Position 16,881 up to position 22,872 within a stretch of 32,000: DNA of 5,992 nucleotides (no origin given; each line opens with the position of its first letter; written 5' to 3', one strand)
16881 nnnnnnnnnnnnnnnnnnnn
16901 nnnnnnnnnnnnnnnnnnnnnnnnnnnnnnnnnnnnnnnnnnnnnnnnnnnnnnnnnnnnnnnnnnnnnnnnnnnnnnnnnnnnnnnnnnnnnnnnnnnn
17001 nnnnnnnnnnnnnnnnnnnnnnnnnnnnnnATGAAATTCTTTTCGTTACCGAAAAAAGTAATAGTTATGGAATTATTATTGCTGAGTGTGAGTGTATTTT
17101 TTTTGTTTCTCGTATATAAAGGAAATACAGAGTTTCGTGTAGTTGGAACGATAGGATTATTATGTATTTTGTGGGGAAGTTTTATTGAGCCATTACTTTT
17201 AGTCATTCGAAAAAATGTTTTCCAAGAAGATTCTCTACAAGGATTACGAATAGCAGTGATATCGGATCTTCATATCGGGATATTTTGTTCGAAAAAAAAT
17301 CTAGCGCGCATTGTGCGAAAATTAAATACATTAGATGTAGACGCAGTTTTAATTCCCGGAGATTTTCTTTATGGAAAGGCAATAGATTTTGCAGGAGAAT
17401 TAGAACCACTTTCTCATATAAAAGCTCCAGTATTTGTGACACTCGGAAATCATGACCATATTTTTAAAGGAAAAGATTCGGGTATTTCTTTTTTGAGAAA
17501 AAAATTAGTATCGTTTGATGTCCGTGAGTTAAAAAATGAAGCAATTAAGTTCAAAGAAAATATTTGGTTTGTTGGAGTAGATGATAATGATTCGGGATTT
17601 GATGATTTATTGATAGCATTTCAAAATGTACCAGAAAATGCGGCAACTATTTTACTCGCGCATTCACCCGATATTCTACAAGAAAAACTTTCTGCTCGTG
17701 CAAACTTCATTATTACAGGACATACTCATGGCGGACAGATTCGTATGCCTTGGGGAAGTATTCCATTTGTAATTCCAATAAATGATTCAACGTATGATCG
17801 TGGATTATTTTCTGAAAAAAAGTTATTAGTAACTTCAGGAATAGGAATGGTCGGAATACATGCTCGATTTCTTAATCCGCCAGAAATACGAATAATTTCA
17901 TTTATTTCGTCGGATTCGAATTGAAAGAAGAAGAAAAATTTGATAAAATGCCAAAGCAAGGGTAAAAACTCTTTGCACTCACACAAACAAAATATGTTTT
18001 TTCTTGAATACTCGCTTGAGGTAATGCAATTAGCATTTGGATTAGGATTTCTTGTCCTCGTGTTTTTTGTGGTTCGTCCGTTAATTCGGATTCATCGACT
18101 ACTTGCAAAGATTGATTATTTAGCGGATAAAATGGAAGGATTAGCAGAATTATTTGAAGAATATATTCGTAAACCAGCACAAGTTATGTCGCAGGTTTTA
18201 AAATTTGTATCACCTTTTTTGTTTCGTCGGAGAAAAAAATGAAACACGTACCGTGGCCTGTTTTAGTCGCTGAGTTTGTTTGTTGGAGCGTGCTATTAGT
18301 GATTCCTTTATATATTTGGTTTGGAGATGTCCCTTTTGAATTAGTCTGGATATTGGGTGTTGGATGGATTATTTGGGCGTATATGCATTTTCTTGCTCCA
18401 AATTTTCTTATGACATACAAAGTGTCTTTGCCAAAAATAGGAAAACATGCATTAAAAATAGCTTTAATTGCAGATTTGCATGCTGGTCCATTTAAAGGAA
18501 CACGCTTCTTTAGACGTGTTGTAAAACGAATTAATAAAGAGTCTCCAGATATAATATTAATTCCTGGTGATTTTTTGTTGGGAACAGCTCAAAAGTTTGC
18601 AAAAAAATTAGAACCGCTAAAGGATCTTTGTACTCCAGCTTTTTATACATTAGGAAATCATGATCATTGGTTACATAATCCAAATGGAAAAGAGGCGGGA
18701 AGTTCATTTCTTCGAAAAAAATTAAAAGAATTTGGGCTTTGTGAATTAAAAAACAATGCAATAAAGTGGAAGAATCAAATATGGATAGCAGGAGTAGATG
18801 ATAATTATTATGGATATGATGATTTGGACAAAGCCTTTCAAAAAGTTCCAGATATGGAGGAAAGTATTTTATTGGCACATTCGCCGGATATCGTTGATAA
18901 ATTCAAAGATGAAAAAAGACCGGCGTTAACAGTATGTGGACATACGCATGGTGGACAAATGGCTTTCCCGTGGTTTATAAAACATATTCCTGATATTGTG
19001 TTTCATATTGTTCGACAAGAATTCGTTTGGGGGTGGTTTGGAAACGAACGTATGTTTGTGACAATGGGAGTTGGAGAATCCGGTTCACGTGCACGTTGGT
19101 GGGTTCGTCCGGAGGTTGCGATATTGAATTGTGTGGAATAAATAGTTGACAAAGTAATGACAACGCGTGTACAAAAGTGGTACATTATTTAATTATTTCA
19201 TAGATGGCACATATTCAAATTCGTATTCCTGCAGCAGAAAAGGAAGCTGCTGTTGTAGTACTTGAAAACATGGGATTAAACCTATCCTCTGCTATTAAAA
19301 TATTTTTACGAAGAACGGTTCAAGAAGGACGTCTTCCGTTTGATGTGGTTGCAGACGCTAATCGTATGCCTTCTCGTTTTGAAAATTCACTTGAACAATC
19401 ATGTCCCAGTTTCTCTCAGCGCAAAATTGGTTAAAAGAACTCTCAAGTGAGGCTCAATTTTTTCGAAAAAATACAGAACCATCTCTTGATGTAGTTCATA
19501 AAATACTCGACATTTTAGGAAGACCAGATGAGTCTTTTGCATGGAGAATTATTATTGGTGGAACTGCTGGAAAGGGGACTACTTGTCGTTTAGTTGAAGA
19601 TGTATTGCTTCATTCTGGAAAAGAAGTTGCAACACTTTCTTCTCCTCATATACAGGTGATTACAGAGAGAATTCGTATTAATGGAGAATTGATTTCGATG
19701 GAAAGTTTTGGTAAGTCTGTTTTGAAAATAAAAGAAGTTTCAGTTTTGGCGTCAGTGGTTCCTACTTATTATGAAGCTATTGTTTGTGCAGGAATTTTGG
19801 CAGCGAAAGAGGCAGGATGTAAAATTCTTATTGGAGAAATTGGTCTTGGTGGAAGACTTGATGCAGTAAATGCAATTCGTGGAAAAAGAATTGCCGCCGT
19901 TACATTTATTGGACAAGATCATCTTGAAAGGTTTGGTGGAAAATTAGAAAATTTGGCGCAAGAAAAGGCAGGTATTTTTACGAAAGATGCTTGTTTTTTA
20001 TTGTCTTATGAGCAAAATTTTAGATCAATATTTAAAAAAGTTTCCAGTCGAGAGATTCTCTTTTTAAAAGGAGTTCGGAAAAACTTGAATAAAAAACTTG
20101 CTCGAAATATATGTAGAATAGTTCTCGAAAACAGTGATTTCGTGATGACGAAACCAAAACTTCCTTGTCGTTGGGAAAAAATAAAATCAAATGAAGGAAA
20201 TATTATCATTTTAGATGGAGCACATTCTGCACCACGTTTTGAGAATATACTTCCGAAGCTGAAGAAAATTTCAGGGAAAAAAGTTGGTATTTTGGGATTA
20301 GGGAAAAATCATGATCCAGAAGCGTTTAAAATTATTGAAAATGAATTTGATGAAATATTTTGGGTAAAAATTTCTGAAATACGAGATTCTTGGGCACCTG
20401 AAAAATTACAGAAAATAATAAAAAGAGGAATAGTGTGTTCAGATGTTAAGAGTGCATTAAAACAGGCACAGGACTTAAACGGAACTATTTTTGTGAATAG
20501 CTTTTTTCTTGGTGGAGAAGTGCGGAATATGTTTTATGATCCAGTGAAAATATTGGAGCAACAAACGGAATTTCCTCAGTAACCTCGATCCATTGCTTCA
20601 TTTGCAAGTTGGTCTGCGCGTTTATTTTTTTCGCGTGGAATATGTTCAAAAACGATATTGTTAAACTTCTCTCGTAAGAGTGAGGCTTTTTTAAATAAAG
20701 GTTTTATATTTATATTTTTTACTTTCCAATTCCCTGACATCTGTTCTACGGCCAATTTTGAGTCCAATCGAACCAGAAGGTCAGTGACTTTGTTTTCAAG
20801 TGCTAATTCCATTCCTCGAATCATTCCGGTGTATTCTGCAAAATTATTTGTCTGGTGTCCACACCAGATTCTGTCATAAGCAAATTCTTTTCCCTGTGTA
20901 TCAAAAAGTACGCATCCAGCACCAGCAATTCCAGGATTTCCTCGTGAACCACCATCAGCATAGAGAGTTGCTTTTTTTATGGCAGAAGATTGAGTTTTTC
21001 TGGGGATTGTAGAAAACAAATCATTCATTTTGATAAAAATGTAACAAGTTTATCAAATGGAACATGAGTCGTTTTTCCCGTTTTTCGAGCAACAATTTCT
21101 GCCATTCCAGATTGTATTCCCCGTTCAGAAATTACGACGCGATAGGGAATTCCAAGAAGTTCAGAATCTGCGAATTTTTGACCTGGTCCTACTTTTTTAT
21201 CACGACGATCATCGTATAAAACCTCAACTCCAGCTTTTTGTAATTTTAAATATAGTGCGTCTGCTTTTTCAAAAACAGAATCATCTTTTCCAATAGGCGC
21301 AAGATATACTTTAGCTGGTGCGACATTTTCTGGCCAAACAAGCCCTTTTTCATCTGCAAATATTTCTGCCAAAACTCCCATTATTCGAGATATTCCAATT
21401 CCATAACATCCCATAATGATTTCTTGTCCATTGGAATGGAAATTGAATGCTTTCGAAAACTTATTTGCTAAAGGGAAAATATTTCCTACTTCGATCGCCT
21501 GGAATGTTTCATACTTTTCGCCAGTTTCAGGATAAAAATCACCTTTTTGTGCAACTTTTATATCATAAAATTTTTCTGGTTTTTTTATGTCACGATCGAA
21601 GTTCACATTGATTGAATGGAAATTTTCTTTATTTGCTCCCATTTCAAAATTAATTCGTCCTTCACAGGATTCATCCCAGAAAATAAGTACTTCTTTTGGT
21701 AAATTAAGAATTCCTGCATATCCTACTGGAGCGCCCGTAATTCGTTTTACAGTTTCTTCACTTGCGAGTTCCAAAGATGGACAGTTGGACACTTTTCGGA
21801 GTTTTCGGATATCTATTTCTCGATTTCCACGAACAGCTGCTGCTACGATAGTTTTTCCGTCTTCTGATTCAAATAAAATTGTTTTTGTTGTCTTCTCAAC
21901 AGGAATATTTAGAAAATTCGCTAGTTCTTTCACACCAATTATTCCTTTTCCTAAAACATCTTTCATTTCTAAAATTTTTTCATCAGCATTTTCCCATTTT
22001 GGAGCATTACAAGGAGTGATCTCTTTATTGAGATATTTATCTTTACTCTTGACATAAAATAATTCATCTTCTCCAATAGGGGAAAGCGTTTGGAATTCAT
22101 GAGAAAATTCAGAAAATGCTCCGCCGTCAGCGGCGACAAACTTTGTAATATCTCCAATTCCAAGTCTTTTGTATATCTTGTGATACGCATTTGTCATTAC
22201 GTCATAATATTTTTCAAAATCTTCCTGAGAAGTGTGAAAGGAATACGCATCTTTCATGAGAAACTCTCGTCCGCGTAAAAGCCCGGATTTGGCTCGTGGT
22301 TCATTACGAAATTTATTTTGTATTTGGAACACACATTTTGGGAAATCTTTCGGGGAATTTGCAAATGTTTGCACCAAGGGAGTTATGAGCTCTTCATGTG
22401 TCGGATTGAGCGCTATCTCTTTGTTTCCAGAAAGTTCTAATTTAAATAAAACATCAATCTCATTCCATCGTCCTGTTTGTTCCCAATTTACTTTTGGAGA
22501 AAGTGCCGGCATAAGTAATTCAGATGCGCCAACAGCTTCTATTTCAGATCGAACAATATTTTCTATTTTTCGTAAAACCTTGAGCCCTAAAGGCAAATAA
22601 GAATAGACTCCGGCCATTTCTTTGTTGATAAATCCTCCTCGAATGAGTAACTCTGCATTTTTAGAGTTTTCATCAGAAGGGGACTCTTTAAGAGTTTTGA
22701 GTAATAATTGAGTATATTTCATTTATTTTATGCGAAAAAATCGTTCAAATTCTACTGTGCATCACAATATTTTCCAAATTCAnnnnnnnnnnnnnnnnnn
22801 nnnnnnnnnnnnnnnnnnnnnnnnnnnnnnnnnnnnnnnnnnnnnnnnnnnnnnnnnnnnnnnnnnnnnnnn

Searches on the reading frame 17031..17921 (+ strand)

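Call 16: search_protein_families(library=ncbifam, proteins=[window:17031-17921:+], max_evalue=0.00001)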
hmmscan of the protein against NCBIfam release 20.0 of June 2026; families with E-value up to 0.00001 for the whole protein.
window:17031-17921:+ (297 aa): 2 families
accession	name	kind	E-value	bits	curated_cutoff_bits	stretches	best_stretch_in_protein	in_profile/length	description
NF033458.1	lipid_A_LpxG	equivalog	2.4e-31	109.2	350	2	161-290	180-317/321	UDP-2,3-diacylglucosamine diphosphatase LpxG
NF008460.0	PRK11340.1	equivalog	2.8e-26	92.6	188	1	52-291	28-270/271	phosphodiesterase YaeI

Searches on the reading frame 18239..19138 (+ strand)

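Call 24: search_protein_families(library=pfam, proteins=[window:18239-19138:+], max_evalue=0.0001)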
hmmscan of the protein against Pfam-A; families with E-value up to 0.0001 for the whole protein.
window:18239-19138:+ (300 aa): 2 families
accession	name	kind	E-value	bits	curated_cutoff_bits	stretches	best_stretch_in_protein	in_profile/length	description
PF00149.33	Metallophos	-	1.2e-14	55.6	21.5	1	72-238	1-190/191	Calcineurin-like phosphoesterase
PF12850.12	Metallophos_2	-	4.1e-08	33.8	27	1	72-238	1-118/154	Calcineurin-like phosphoesterase superfamily domain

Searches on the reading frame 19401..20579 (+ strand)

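Call 24: search_protein_families(library=pfam, proteins=[window:19401-20579:+], max_evalue=0.0001)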
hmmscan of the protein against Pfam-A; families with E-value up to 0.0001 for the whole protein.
window:19401-20579:+ (393 aa): 1 family
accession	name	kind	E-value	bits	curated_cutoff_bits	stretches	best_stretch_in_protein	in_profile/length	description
PF08245.18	Mur_ligase_M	-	1.3e-09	38.8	24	1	52-211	1-131/200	Mur ligase middle domain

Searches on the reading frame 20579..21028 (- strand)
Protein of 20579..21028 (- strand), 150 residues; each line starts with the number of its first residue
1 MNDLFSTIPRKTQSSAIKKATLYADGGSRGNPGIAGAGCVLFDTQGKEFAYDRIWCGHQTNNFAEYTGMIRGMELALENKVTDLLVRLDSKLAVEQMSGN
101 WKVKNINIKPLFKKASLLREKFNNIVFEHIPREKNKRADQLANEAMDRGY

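Call 24: search_protein_families(library=pfam, proteins=[window:20579-21028:-], max_evalue=0.0001)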
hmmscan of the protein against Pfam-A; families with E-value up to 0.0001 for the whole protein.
window:20579-21028:- (150 aa): 2 families
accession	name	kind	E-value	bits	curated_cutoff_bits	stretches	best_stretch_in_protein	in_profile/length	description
PF13456.12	RVT_3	-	2.7e-23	82.6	21.6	1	25-145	3-123/123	Reverse transcriptase-like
PF00075.30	RNase_H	-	4.3e-11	43.6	25.8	1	19-146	3-140/141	RNase H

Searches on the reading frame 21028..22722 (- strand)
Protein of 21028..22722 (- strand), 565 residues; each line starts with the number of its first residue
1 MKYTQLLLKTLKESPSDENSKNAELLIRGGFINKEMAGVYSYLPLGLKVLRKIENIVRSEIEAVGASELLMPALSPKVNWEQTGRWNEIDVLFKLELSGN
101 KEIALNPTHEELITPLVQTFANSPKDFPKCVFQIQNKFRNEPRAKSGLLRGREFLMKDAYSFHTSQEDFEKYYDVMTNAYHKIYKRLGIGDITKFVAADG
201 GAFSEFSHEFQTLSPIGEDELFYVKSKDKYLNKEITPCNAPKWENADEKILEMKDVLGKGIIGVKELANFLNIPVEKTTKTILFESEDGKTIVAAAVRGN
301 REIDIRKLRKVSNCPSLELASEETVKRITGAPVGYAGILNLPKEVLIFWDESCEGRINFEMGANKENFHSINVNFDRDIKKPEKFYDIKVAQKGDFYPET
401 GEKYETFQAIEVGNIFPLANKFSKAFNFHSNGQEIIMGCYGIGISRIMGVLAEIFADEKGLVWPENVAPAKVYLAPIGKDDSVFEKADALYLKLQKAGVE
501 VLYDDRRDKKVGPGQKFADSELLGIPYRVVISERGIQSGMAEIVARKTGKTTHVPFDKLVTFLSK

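Call 24: search_protein_families(library=pfam, proteins=[window:21028-22722:-], max_evalue=0.0001)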
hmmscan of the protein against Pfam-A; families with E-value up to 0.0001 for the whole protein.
window:21028-22722:- (565 aa): 3 families
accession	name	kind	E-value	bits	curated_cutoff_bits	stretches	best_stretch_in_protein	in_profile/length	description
PF00587.30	tRNA-synt_2b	-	3.6e-23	83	29.3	1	93-454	1-178/179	tRNA synthetase class II core domain (G, H, P, S and T)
PF04073.20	tRNA_edit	-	5e-21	75.5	25.5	1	264-375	7-118/123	Aminoacyl-tRNA editing domain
PF03129.25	HGTP_anticodon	-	8.5e-17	61.5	21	1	471-564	1-92/94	Anticodon binding domain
